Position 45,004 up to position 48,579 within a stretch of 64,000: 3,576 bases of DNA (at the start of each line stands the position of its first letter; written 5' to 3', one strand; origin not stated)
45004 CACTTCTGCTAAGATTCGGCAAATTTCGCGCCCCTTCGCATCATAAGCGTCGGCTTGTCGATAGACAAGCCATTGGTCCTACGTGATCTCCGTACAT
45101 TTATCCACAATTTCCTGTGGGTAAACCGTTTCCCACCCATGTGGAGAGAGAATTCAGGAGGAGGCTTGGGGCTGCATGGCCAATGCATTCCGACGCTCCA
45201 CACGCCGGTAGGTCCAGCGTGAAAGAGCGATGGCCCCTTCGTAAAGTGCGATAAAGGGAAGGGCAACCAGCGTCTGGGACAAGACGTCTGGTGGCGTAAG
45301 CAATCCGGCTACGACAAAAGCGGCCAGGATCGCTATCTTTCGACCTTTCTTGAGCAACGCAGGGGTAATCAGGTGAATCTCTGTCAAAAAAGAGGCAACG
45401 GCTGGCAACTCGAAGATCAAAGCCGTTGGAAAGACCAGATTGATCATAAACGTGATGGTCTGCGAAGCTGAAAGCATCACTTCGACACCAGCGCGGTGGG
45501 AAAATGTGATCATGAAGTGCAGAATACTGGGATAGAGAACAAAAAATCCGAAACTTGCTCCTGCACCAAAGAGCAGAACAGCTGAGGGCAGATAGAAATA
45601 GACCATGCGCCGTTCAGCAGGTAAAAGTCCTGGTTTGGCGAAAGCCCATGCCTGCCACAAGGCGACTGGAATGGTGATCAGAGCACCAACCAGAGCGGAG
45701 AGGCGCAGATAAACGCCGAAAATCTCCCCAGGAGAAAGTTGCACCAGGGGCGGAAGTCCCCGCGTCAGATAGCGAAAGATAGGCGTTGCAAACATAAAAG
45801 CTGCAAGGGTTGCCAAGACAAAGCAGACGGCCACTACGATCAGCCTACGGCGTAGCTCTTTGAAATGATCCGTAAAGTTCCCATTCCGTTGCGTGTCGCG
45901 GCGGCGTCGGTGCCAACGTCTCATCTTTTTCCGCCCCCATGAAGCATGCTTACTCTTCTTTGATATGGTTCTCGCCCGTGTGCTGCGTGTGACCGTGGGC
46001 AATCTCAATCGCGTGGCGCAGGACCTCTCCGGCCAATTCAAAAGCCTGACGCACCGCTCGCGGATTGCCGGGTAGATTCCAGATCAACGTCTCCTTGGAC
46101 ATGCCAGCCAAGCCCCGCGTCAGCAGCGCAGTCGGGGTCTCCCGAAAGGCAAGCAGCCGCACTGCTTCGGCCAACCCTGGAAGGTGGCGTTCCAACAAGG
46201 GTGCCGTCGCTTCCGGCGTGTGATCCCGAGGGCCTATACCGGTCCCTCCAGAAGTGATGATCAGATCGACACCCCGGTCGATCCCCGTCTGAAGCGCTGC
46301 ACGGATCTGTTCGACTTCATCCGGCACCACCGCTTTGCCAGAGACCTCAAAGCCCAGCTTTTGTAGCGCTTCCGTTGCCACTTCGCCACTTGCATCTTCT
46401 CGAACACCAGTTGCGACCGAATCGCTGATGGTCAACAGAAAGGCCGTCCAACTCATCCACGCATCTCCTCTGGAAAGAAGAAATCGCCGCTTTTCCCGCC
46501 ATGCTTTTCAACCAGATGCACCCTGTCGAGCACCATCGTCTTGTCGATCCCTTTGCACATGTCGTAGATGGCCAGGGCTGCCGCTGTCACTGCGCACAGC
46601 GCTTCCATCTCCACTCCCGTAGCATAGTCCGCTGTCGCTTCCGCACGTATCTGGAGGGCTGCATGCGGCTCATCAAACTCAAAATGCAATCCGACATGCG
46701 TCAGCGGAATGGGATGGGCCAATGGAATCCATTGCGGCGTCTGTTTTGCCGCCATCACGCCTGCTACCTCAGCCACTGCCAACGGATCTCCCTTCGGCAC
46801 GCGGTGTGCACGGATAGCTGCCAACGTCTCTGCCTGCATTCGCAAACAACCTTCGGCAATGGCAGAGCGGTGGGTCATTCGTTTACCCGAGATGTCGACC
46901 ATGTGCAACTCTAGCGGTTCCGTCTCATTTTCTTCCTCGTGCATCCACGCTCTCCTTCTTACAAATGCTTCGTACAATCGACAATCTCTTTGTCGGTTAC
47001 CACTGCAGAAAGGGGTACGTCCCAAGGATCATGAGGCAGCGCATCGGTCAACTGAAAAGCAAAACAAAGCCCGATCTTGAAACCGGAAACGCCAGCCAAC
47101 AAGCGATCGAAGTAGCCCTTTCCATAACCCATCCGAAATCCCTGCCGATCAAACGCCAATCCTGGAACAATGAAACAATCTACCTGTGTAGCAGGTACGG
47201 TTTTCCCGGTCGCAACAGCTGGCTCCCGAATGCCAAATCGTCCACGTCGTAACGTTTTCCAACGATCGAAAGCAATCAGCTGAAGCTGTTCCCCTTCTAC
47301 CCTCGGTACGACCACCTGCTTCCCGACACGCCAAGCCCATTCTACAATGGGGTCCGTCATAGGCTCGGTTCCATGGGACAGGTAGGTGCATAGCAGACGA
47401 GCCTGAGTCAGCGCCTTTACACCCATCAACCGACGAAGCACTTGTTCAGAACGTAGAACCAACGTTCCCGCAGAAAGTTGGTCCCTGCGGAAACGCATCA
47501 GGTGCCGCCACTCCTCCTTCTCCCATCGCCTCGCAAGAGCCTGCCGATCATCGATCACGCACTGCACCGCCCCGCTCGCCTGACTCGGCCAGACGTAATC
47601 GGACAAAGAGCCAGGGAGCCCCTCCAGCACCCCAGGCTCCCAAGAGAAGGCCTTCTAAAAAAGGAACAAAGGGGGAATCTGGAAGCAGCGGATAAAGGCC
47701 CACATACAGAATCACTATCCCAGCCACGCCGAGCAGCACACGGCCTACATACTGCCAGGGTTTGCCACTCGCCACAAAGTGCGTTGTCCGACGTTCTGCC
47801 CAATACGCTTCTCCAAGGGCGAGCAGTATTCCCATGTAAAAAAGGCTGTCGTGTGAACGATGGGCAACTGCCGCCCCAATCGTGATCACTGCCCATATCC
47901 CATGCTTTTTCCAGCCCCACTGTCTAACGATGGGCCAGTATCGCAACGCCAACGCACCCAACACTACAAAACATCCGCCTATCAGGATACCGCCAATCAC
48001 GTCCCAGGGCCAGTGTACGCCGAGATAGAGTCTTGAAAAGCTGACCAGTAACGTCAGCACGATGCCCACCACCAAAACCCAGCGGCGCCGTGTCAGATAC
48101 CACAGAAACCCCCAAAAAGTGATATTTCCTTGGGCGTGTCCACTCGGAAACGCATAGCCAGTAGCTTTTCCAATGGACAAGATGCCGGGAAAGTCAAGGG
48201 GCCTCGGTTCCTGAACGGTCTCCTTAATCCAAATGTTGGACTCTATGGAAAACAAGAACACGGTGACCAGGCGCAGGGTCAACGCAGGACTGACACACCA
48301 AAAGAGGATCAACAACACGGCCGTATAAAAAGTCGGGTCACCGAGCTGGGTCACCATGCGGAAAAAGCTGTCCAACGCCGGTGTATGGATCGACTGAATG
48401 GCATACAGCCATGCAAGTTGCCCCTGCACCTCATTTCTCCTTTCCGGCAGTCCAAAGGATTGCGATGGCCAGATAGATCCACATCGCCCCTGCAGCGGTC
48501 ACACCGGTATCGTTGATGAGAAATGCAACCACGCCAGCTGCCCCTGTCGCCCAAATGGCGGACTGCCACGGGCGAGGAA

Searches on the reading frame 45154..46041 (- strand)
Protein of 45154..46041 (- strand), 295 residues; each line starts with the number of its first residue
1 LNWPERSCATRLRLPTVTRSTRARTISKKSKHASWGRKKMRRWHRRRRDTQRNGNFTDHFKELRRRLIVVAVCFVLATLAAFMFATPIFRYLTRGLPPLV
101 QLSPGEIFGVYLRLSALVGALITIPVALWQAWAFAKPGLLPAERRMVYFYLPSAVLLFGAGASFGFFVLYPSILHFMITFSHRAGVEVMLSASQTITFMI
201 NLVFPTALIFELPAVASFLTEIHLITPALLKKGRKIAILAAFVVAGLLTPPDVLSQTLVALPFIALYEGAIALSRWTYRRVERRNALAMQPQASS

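Call 78: search_protein_families(library=pfam, proteins=[window:45154-46041:-], max_evalue=0.00001)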
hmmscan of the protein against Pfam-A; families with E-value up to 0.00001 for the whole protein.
window:45154-46041:- (295 aa): 1 family
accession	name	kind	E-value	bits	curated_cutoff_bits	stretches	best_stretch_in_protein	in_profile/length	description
PF00902.23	TatC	-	2.3e-55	188.1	25.1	1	58-262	1-208/208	Sec-independent protein translocase protein (TatC)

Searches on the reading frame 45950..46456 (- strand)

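Call 78: search_protein_families(library=pfam, proteins=[window:45950-46456:-], max_evalue=0.00001)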
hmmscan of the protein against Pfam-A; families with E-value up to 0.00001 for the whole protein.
window:45950-46456:- (168 aa): 1 family
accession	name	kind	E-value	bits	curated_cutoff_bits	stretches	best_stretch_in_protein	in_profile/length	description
PF00994.29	MoCF_biosynth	-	3.2e-35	121.4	26.6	1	8-148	3-144/144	Probable molybdopterin binding domain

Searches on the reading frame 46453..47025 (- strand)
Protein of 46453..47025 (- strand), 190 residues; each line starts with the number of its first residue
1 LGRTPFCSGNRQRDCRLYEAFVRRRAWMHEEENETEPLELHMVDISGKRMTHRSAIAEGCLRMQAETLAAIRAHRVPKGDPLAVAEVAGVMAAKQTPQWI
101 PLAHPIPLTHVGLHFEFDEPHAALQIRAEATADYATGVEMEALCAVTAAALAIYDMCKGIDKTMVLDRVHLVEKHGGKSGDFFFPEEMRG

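Call 78: search_protein_families(library=pfam, proteins=[window:46453-47025:-], max_evalue=0.00001)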
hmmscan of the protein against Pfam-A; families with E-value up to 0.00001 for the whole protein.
window:46453-47025:- (190 aa): 1 family
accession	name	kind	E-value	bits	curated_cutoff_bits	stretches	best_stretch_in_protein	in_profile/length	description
PF01967.27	MoaC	-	8.1e-52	175.3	27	1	42-177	1-136/136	MoaC family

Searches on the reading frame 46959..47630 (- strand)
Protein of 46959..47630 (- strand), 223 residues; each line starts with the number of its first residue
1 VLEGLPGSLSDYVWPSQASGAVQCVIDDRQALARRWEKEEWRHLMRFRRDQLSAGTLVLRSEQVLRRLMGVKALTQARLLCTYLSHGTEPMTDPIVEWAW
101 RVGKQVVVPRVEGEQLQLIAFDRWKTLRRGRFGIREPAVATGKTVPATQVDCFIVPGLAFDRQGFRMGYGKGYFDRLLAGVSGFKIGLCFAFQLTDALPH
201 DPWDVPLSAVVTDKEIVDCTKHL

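Call 78: search_protein_families(library=pfam, proteins=[window:46959-47630:-], max_evalue=0.00001)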
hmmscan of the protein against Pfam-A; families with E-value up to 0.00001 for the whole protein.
window:46959-47630:- (223 aa): 1 family
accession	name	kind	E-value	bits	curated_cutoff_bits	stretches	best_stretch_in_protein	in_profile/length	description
PF01812.26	5-FTHF_cyc-lig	-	2.6e-40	138.8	27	1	38-212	1-185/186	5-formyltetrahydrofolate cyclo-ligase family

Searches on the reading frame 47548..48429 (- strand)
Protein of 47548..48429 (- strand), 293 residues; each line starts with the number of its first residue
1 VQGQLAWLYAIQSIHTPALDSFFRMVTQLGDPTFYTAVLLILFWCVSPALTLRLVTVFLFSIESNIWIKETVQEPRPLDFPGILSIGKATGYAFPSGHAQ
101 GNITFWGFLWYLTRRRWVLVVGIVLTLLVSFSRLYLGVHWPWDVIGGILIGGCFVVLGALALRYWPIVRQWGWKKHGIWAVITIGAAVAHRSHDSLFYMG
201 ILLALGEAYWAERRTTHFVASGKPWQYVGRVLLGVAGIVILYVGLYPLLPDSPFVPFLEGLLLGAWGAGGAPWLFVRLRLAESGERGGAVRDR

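Call 78: search_protein_families(library=pfam, proteins=[window:47548-48429:-], max_evalue=0.00001)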
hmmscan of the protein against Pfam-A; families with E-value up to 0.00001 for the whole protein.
window:47548-48429:- (293 aa): 2 families
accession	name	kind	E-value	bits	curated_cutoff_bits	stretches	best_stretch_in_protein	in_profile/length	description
PF01569.27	PAP2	-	2.5e-20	73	27.2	1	53-160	4-123/130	PAP2 superfamily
PF14378.12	PAP2_3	-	3.4e-09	37.2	27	1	34-153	71-186/190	PAP2 superfamily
